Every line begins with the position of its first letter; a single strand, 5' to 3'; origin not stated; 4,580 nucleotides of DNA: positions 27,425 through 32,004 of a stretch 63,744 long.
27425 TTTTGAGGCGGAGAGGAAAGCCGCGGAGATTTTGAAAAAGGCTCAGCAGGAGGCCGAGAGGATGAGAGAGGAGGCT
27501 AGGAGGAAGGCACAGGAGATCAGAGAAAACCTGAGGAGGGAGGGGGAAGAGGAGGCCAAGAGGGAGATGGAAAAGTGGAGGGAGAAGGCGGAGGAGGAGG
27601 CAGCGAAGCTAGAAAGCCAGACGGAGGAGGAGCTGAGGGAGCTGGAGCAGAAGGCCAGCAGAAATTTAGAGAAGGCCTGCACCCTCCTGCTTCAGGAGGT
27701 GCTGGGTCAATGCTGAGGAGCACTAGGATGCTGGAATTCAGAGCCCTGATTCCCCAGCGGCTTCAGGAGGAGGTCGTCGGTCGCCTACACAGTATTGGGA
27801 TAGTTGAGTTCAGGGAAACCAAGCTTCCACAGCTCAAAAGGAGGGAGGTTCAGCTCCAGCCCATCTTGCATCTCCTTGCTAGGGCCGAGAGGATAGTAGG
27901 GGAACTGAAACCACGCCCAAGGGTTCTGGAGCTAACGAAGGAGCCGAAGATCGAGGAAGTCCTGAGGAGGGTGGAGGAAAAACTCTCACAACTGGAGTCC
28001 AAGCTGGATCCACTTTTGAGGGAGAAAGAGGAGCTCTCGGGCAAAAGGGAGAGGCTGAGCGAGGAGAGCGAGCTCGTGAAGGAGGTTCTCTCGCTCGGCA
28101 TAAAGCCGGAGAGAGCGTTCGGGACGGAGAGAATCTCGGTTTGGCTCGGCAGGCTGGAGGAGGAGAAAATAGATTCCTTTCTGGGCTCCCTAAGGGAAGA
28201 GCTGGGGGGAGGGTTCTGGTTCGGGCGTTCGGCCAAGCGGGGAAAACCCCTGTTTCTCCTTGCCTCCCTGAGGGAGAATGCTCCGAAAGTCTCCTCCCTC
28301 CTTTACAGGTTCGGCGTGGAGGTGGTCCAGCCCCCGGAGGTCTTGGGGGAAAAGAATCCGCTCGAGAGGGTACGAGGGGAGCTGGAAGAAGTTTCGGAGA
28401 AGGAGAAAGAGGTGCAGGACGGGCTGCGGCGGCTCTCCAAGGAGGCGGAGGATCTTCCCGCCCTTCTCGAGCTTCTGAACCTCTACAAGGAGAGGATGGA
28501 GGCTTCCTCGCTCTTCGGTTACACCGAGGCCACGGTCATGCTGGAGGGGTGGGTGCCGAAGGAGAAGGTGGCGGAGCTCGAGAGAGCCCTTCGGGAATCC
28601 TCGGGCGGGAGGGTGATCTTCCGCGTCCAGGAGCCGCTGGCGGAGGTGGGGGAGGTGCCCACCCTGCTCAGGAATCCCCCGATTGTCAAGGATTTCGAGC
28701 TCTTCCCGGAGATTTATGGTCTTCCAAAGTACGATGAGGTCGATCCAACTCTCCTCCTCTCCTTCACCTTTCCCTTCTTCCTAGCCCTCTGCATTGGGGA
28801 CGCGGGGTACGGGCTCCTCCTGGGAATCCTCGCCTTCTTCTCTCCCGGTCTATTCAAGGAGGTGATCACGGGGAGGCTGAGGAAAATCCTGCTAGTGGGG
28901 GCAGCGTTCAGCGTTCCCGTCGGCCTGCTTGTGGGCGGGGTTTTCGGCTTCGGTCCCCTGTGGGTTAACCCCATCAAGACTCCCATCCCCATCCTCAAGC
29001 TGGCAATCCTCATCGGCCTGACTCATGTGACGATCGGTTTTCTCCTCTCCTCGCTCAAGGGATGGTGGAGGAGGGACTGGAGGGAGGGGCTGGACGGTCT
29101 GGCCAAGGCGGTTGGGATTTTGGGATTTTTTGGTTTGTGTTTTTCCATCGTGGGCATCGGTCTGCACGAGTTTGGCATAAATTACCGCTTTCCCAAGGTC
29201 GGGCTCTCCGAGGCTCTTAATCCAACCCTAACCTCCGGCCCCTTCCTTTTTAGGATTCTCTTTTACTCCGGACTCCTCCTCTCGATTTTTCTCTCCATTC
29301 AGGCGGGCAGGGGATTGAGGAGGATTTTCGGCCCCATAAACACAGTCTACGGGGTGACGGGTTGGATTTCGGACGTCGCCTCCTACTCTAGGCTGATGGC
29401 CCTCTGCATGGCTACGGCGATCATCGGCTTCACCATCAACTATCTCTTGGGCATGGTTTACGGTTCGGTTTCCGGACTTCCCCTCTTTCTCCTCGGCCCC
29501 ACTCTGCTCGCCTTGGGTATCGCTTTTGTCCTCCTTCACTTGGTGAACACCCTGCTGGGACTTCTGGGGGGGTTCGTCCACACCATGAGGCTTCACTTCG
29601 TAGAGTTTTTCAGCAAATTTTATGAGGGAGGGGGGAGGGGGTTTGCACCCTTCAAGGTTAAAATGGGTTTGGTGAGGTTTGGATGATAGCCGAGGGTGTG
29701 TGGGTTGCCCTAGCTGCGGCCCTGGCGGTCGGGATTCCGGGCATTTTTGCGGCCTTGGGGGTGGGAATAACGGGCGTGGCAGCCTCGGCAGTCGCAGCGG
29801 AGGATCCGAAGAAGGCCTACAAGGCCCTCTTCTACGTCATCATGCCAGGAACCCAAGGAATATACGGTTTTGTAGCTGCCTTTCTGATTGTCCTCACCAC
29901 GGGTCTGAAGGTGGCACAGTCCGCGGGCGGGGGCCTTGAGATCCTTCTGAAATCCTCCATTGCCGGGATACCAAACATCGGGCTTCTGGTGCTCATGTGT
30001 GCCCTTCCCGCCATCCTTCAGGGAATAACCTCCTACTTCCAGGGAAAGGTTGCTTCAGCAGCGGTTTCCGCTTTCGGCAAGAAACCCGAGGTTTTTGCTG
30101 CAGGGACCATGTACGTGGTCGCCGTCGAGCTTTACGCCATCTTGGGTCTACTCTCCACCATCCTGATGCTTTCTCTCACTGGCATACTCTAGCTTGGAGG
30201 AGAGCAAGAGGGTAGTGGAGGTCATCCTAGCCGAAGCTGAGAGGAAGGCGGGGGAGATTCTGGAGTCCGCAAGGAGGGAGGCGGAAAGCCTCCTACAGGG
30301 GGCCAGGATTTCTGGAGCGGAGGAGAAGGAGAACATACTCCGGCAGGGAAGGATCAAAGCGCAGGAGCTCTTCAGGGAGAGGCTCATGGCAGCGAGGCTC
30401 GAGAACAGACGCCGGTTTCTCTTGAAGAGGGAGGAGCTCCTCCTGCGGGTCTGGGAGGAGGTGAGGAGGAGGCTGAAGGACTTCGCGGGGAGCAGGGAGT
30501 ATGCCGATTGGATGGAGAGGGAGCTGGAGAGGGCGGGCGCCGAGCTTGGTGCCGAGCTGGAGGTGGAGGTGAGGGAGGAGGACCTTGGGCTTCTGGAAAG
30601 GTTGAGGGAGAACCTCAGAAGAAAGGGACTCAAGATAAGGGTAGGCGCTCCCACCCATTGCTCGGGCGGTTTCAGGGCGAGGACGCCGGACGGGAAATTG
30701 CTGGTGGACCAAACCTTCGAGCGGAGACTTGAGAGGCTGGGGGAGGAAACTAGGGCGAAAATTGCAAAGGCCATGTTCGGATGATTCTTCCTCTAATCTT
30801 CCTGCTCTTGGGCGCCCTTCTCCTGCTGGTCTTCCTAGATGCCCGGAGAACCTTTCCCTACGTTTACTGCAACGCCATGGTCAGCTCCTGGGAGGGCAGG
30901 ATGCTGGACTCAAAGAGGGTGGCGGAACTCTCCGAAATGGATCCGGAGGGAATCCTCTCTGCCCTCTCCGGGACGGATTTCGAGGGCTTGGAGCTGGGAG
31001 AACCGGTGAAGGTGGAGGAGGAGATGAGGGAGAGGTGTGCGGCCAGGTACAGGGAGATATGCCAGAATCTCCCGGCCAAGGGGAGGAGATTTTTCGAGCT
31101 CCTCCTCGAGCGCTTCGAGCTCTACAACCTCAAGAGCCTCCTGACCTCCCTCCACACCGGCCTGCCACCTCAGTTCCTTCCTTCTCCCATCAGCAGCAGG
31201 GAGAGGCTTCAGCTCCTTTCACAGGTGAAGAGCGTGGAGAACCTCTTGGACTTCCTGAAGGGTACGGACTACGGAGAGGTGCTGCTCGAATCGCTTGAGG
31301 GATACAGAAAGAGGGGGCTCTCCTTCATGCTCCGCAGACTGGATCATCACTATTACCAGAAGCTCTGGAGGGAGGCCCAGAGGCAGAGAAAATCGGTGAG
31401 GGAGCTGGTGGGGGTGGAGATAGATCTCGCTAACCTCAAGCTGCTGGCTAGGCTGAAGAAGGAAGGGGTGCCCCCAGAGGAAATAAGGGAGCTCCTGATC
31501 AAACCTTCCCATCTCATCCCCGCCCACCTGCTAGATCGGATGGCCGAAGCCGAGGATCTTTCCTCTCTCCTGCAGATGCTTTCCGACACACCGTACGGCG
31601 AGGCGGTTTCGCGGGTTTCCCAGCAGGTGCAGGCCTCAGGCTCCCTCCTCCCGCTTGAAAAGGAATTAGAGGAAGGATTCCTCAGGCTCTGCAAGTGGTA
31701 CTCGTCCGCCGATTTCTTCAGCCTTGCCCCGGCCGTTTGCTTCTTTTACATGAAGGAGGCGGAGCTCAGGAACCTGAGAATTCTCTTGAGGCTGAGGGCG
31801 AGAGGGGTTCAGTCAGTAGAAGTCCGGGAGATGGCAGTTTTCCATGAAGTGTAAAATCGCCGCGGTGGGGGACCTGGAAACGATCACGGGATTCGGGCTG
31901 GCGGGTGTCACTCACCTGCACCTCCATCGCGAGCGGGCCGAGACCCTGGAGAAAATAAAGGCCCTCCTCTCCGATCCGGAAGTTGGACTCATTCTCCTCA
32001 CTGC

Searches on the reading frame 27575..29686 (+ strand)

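Call 57: search_protein_families(library=pfam, proteins=[window:27575-29686:+], max_evalue=0.00001)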
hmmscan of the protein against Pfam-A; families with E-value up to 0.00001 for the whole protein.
window:27575-29686:+ (703 aa): 1 family
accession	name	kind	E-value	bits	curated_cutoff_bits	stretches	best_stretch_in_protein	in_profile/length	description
PF01496.24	V_ATPase_I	-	4.5e-32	111.3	30.7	2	269-422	254-412/815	V-type ATPase 116kDa subunit family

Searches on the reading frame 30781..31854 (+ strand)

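Call 57: search_protein_families(library=pfam, proteins=[window:30781-31854:+], max_evalue=0.00001)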
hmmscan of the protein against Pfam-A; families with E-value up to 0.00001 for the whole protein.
window:30781-31854:+ (357 aa): 1 family
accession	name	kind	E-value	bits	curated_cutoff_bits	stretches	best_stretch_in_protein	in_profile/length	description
PF01992.21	vATP-synt_AC39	-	8.2e-56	190.2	29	1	31-350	2-338/339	ATP synthase (C/AC39) subunit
